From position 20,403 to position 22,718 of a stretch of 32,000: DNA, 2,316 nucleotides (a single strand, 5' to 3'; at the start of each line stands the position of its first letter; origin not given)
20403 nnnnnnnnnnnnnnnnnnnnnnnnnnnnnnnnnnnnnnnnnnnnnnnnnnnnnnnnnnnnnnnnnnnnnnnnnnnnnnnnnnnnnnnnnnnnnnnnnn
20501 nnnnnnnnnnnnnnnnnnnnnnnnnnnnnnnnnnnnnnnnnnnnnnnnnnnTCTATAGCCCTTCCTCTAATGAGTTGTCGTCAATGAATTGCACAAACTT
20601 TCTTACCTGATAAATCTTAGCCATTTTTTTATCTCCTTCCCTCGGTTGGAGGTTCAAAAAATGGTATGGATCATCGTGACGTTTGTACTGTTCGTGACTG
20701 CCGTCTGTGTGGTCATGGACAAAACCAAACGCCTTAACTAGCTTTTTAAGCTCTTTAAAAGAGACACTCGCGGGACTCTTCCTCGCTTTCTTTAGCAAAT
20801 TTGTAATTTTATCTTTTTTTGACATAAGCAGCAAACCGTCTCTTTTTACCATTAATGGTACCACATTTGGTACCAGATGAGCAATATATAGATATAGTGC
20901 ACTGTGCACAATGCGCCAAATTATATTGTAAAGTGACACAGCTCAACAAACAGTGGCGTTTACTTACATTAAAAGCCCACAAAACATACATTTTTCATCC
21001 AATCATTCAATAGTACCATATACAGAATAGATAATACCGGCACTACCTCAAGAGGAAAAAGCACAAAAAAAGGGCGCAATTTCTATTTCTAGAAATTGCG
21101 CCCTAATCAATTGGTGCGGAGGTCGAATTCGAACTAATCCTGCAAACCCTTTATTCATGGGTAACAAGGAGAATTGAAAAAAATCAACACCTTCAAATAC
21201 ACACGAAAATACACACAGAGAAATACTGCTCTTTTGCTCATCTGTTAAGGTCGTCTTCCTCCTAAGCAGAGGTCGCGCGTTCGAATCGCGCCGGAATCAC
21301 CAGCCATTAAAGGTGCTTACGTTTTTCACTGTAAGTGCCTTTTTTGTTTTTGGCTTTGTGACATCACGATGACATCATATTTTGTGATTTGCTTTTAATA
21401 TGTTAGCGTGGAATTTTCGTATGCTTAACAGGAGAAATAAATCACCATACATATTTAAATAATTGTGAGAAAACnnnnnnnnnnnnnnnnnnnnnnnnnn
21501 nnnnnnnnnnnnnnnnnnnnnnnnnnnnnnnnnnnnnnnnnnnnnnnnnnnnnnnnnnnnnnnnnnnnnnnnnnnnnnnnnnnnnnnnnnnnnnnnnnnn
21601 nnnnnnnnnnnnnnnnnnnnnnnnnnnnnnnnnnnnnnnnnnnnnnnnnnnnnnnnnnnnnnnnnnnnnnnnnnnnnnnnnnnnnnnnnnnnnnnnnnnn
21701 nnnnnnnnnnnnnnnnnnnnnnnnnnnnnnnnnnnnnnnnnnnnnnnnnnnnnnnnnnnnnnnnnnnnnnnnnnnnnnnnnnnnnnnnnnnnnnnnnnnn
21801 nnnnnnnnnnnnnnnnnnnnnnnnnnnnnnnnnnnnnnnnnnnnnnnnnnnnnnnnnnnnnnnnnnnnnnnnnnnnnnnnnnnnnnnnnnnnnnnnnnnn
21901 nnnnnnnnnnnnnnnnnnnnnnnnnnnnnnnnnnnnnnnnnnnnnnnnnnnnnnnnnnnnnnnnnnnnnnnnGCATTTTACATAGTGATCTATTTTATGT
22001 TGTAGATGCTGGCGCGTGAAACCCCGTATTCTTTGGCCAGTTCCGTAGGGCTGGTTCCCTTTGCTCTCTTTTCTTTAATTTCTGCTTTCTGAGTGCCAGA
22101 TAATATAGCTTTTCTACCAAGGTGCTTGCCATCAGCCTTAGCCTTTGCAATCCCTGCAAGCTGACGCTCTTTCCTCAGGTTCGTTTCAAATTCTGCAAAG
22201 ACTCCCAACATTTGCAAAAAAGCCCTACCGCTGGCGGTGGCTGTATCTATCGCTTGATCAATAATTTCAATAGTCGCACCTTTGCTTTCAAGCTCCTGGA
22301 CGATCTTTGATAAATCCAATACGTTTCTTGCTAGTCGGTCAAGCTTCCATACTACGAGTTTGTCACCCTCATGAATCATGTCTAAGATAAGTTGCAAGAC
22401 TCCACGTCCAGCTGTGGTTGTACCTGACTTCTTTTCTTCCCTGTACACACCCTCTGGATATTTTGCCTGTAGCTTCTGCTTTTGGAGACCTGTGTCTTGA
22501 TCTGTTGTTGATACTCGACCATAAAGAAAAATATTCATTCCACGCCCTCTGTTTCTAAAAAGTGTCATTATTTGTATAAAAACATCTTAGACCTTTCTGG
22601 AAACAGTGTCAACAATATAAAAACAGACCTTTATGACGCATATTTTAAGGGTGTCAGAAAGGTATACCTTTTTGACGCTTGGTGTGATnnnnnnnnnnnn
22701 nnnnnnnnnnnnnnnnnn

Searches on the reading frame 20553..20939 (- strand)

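Call 14: search_protein_families(library=pfam, proteins=[window:20553-20939:-], max_evalue=0.01)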
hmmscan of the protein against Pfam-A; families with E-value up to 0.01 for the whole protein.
window:20553-20939:- (128 aa): 1 family
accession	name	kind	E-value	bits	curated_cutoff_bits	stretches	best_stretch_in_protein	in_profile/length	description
PF07927.17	HicA_toxin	-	8.4e-06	26.2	27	1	61-112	1-49/58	HicA toxin of bacterial toxin-antitoxin,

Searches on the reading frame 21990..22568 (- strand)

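Call 3: search_protein_families(library=pfam, proteins=[window:21990-22568:-], max_evalue=0.1)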
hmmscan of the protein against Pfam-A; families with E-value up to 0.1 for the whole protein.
window:21990-22568:- (192 aa): 8 families
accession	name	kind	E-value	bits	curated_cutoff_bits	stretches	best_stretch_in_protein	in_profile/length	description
PF00239.26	Resolvase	-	1.7e-39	135.6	23.3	1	14-148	2-144/145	Resolvase, N terminal domain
PF02796.21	HTH_7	-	5.8e-05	23.6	23.8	1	151-190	1-40/45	Helix-turn-helix domain of resolvase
PF13384.12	HTH_23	-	0.0029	17.8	24.6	1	160-191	6-37/50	Homeodomain-like domain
PF08279.18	HTH_11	-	0.0049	17.2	25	1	167-190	12-34/55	HTH domain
PF01381.28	HTH_3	-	0.012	16.1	23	1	164-191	1-29/55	Helix-turn-helix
PF13565.12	HTH_32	-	0.016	16.2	33.7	1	138-191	12-72/73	Homeodomain-like domain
PF13551.12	HTH_29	-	0.035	14.6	28.1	1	168-191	8-32/64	Winged helix-turn helix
PF04255.20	DUF433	-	0.076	13.3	23.6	0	162-190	22-51/56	Protein of unknown function (DUF433)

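Call 4: search_protein_families(library=padloc, proteins=[window:21990-22568:-], max_evalue=0.1)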
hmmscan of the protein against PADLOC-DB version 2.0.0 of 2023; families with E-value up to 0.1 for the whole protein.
window:21990-22568:- (192 aa): 1 family
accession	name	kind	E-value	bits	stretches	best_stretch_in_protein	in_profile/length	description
PDLC04133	mad1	-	0.021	13.1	1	172-190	6-24/60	mads_1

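Call 75: search_protein_families(library=ncbifam, proteins=[window:21990-22568:-], max_evalue=0.001)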
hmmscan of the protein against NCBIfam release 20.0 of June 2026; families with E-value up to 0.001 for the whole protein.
window:21990-22568:- (192 aa): 5 families
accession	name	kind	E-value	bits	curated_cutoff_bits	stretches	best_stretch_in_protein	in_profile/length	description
NF041201.1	recomb_XisF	equivalog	6.3e-15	55.1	375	1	16-148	4-141/465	fdxN element excision recombinase XisF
NF009949.0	PRK13413.1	equivalog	8.3e-13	48.5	272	1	13-189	2-190/203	master DNA invertase Mpi family serine-type recombinase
NF047343.1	SCCmet_CcrB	equivalog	1.8e-11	43.4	900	1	41-151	48-159/542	cassette chromosome recombinase CcrB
NF047347.1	SCCmet_CcrC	equivalog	5.8e-11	41.6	900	1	15-146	7-153/558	cassette chromosome recombinase CcrC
NF033518.0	transpos_IS607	equivalog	1.9e-05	24.3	110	1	12-105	55-154/187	IS607 family transposase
